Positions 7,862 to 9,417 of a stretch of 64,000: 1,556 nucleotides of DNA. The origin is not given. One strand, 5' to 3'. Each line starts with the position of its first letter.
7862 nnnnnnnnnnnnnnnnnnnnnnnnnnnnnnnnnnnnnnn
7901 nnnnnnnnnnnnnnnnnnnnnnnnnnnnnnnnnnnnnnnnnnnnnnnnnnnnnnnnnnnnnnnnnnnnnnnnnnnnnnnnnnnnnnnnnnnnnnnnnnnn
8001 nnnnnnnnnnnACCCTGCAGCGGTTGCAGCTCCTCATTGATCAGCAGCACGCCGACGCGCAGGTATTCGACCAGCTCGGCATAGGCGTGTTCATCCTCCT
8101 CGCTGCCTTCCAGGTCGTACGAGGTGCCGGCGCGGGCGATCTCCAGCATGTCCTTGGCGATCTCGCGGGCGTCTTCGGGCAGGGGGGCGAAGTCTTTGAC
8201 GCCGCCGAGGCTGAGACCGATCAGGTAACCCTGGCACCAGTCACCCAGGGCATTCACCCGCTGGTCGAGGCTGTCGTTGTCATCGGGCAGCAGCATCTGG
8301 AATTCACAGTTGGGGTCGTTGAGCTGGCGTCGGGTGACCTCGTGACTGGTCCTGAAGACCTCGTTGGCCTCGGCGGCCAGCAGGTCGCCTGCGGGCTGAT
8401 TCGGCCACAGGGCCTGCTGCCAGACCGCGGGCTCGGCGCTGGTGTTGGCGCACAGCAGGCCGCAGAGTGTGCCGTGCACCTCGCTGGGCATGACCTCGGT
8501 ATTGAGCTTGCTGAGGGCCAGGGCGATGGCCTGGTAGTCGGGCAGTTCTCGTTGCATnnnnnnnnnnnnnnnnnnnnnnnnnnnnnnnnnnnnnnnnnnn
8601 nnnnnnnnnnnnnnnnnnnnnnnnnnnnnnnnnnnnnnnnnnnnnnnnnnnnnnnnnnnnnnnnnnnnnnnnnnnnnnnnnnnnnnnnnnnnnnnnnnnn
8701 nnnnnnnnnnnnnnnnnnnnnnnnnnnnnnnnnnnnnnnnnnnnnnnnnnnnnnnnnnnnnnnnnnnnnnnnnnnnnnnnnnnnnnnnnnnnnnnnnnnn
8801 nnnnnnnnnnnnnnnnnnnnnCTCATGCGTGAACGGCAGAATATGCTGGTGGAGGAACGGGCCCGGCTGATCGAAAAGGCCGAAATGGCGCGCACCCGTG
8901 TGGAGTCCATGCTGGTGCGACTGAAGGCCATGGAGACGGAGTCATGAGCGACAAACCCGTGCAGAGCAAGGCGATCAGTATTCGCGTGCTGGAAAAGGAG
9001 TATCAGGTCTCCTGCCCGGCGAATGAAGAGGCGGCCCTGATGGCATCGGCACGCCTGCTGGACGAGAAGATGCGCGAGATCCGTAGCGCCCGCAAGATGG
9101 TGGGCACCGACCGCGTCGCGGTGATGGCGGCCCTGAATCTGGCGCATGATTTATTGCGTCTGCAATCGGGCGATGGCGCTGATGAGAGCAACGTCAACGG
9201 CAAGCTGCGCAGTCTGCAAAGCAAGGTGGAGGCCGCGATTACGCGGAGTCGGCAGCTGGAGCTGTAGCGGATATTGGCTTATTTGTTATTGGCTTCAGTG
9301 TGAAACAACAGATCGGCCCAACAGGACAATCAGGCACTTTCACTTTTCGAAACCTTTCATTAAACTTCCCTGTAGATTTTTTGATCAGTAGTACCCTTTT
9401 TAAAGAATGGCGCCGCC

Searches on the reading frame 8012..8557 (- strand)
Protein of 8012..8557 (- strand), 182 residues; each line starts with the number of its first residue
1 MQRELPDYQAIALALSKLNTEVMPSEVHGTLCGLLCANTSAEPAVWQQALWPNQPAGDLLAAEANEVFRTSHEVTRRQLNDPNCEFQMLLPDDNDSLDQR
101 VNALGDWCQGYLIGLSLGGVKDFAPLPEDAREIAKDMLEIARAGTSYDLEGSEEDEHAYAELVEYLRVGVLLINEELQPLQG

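Call 43: find_related_loci(query=window:8012-8557:-, collection=metagenome_contigs, flank=2500)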
Query window:8012-8557:- (182 aa) in metagenome_contigs; peptide patterns used: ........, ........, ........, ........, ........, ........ (x = any residue, [..] = any of these).
109 stretches matched a pattern; 21 encode a relative of the query (tblastn E <= 1e-3); 21 distinct loci.
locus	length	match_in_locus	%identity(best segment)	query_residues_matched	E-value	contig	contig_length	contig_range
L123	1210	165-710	86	1-182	5e-115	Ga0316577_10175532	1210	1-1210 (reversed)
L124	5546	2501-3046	81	1-182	4e-102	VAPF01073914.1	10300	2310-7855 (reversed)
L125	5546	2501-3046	80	1-182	3e-100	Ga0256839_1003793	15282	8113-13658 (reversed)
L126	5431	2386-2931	80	1-182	5e-100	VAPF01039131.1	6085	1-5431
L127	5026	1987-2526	81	3-182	5e-98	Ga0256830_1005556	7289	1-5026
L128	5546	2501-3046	79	1-182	4e-97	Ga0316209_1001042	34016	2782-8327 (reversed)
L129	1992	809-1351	75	1-181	7e-95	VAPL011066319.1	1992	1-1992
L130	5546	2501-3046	76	1-182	9e-90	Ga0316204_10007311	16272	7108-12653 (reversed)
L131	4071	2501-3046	76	1-182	5e-89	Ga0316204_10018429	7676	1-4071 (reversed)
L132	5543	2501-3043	77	1-181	2e-88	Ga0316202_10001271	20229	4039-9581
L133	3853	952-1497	77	1-182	2e-88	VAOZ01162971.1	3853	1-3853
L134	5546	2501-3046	76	1-182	4e-85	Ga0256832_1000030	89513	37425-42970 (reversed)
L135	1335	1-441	84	36-182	5e-90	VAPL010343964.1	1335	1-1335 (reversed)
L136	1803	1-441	83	36-182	2e-87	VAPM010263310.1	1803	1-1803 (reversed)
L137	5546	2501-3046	68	1-182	2e-83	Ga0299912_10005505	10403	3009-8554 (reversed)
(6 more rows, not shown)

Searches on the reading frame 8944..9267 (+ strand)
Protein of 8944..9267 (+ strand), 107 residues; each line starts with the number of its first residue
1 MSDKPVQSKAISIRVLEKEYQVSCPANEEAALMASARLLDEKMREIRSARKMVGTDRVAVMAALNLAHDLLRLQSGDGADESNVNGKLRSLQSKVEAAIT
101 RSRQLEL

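Call 36: find_encoding_contigs(protein=window:8944-9267:+, flank=10000, max_places=6)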
Protein window:8944-9267:+ (107 aa): no gene with exactly this product is on record in the collection.
